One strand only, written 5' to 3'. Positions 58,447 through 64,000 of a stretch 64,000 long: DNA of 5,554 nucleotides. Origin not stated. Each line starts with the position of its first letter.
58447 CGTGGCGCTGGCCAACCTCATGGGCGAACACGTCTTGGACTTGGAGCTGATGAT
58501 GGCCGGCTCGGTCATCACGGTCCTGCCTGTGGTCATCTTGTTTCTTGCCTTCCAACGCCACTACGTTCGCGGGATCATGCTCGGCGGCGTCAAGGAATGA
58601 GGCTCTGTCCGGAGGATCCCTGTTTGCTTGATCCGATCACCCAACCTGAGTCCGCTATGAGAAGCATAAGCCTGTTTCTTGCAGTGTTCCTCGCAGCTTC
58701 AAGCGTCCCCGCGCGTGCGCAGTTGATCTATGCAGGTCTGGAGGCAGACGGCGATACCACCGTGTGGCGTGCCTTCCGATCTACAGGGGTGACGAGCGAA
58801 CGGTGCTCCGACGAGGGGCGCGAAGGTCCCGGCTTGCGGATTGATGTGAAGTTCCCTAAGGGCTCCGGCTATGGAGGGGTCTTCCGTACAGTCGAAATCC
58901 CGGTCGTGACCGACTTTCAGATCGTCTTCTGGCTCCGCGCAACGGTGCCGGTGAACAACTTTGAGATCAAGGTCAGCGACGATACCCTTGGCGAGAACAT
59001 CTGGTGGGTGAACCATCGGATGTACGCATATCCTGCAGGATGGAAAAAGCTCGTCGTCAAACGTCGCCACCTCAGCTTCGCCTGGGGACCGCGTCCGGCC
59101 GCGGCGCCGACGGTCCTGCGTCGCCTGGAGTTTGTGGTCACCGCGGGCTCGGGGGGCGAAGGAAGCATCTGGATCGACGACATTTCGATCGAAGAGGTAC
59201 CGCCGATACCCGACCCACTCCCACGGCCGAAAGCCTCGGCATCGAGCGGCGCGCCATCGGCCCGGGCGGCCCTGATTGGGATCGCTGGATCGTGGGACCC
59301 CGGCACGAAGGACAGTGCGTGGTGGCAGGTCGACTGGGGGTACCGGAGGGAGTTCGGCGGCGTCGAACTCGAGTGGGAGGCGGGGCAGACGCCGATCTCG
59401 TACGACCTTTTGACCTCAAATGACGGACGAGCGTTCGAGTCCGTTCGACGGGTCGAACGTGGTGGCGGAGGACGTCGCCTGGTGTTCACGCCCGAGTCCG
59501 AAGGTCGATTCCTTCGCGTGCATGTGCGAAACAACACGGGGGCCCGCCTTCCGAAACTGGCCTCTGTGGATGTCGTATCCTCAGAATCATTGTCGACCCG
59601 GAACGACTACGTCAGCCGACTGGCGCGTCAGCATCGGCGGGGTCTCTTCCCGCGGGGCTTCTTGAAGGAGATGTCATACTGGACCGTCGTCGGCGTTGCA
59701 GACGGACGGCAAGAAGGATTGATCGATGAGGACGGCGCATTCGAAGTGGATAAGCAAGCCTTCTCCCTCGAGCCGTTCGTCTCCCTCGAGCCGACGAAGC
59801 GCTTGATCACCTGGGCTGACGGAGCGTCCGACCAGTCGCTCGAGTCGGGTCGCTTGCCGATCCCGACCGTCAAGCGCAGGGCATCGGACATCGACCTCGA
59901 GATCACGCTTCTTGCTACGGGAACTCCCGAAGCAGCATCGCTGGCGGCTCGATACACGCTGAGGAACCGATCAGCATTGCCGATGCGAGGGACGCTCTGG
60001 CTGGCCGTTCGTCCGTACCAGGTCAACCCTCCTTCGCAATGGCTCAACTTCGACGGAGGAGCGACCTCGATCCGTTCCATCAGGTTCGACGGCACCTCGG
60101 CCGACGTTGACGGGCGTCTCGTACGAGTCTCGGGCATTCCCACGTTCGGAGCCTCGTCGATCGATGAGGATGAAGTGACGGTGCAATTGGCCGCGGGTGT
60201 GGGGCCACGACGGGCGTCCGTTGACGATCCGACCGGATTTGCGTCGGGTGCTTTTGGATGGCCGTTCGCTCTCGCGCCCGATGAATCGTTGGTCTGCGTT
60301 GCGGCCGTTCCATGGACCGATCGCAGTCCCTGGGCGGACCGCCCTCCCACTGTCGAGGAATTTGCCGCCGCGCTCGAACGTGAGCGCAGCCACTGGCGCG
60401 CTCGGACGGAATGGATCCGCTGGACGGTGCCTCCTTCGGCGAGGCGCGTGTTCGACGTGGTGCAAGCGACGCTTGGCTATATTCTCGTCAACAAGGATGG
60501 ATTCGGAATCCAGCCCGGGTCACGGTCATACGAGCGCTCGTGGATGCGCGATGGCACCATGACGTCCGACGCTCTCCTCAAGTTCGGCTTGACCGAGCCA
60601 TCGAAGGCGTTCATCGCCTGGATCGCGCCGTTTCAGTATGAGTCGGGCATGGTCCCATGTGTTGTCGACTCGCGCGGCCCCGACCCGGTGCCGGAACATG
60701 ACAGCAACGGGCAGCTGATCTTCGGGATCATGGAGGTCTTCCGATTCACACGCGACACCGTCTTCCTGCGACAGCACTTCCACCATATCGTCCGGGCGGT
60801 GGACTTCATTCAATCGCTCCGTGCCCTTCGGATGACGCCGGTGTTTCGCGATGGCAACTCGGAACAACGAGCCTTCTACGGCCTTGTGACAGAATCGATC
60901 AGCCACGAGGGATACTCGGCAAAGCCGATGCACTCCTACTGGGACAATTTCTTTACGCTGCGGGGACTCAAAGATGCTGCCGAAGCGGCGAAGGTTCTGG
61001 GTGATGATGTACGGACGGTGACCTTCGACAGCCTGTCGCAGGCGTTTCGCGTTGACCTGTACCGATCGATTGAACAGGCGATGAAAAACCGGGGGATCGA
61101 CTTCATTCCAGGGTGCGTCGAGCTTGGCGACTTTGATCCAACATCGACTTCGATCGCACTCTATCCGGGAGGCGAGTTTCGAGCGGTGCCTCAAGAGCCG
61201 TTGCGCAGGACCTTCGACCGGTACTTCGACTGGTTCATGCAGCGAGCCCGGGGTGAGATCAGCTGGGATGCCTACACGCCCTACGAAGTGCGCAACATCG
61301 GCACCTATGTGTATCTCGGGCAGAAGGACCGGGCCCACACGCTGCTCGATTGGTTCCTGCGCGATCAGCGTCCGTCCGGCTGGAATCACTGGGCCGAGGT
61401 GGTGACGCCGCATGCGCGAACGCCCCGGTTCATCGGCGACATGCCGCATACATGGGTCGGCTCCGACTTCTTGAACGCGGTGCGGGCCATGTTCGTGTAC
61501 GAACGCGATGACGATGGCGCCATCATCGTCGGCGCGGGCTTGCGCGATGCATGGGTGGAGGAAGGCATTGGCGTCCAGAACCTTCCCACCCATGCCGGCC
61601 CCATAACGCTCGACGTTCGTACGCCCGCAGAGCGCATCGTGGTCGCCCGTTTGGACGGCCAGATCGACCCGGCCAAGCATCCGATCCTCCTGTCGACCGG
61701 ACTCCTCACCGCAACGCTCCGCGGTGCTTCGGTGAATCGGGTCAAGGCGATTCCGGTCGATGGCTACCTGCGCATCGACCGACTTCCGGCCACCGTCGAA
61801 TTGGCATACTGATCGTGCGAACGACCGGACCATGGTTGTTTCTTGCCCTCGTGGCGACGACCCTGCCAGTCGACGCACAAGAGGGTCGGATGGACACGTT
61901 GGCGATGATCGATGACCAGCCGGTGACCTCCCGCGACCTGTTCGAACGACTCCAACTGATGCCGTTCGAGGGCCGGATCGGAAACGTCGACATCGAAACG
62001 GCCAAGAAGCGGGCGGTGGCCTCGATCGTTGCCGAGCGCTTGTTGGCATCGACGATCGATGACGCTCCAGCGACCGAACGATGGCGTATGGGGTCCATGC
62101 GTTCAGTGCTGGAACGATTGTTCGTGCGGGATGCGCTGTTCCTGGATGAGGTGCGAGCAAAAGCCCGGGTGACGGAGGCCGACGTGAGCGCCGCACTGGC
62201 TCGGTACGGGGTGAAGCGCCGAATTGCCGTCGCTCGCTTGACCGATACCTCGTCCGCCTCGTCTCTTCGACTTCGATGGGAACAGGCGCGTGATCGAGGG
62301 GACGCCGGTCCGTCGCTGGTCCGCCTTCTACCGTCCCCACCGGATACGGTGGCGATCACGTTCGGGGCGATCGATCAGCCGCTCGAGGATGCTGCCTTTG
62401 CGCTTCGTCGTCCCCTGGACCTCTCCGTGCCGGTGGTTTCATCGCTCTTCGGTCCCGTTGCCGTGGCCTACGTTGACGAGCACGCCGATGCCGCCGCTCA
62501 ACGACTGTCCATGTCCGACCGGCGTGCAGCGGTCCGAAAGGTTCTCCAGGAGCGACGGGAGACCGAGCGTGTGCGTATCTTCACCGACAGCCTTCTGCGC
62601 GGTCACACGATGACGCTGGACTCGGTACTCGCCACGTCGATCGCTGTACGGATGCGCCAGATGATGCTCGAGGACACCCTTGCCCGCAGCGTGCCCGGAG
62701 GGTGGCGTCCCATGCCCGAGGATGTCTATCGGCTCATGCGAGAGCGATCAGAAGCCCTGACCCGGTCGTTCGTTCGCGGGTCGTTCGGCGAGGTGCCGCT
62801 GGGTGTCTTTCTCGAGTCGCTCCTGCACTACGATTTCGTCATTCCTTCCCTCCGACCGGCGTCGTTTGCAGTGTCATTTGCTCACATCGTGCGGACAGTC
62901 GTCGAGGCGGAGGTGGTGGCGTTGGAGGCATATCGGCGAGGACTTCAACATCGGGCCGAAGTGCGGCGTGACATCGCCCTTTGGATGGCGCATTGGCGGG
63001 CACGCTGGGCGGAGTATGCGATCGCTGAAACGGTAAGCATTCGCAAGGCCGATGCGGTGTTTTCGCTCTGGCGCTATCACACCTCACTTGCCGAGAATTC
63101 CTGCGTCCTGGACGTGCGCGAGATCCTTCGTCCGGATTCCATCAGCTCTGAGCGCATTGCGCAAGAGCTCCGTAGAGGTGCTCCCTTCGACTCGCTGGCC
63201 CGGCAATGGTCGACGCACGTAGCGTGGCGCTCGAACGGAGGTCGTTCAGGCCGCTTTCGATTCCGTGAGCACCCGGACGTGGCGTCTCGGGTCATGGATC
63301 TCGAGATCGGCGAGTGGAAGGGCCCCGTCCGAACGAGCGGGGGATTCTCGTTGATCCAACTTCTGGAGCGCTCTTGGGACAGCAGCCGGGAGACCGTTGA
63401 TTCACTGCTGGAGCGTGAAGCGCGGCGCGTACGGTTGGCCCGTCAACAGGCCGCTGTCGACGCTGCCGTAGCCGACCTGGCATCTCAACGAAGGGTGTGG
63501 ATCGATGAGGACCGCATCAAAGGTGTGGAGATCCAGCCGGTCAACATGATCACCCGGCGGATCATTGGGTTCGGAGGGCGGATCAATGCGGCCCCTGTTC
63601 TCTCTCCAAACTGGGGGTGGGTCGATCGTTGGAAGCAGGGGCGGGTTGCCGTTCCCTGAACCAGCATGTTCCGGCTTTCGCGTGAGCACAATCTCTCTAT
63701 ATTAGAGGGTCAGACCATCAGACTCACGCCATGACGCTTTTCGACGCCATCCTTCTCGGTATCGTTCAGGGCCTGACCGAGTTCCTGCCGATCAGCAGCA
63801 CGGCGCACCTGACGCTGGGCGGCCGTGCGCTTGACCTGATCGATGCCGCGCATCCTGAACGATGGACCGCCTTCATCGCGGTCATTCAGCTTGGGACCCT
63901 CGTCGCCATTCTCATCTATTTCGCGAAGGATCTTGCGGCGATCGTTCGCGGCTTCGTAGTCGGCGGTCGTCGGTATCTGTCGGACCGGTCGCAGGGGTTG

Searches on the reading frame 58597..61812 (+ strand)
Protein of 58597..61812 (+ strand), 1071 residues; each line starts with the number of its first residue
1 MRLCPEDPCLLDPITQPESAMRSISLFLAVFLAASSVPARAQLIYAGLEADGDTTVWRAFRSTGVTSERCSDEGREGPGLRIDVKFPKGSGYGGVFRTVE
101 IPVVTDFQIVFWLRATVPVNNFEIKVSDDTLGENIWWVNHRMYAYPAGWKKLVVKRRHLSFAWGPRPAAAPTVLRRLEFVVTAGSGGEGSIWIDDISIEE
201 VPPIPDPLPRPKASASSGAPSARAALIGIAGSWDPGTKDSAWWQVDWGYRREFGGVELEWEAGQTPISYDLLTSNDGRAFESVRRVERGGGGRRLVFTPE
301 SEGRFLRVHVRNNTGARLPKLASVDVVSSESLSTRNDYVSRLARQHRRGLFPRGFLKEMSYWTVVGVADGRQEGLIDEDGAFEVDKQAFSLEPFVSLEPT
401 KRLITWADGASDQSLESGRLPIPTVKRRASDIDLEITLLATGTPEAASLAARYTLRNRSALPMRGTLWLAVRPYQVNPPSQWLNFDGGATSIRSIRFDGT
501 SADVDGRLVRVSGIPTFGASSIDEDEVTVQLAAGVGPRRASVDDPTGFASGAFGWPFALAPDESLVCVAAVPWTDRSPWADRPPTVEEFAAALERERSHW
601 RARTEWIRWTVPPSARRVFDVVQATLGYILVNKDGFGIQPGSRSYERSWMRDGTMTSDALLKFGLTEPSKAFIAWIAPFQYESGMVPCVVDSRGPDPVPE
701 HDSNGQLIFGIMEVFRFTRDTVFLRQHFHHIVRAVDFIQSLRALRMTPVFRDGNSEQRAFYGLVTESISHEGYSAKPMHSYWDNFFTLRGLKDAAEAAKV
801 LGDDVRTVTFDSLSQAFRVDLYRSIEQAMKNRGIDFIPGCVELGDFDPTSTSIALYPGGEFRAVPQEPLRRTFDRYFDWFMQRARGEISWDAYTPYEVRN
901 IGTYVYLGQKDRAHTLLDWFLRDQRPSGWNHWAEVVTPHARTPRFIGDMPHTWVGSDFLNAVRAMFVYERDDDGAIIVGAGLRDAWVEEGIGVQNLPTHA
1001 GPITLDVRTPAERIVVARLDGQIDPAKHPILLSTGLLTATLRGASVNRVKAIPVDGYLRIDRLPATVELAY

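Call 15: search_protein_families(library=pfam, proteins=[window:58597-61812:+])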
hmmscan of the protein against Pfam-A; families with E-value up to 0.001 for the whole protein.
window:58597-61812:+ (1071 aa): 2 families
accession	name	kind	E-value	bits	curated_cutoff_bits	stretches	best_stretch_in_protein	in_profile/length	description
PF00754.31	F5_F8_type_C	-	3.4e-10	40.6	28.2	1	214-317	5-120/127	F5/8 type C domain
PF22633.2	F5_F8_type_C_2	-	1.3e-07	32.6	27.8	1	233-308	12-91/91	NedA-like, galactose-binding domain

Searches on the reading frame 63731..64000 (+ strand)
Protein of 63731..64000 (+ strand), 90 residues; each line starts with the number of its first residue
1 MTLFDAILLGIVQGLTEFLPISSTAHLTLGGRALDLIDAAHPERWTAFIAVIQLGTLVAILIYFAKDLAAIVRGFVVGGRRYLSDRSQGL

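Call 49: search_protein_families(library=pfam, proteins=[window:63731-64000:+], max_evalue=0.01)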
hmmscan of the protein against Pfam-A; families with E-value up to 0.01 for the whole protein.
window:63731-64000:+ (90 aa): 1 family
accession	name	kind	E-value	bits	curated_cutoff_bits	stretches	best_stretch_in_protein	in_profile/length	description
PF02673.24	BacA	-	2.2e-22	80.5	33.4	1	6-79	1-72/257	Bacitracin resistance protein BacA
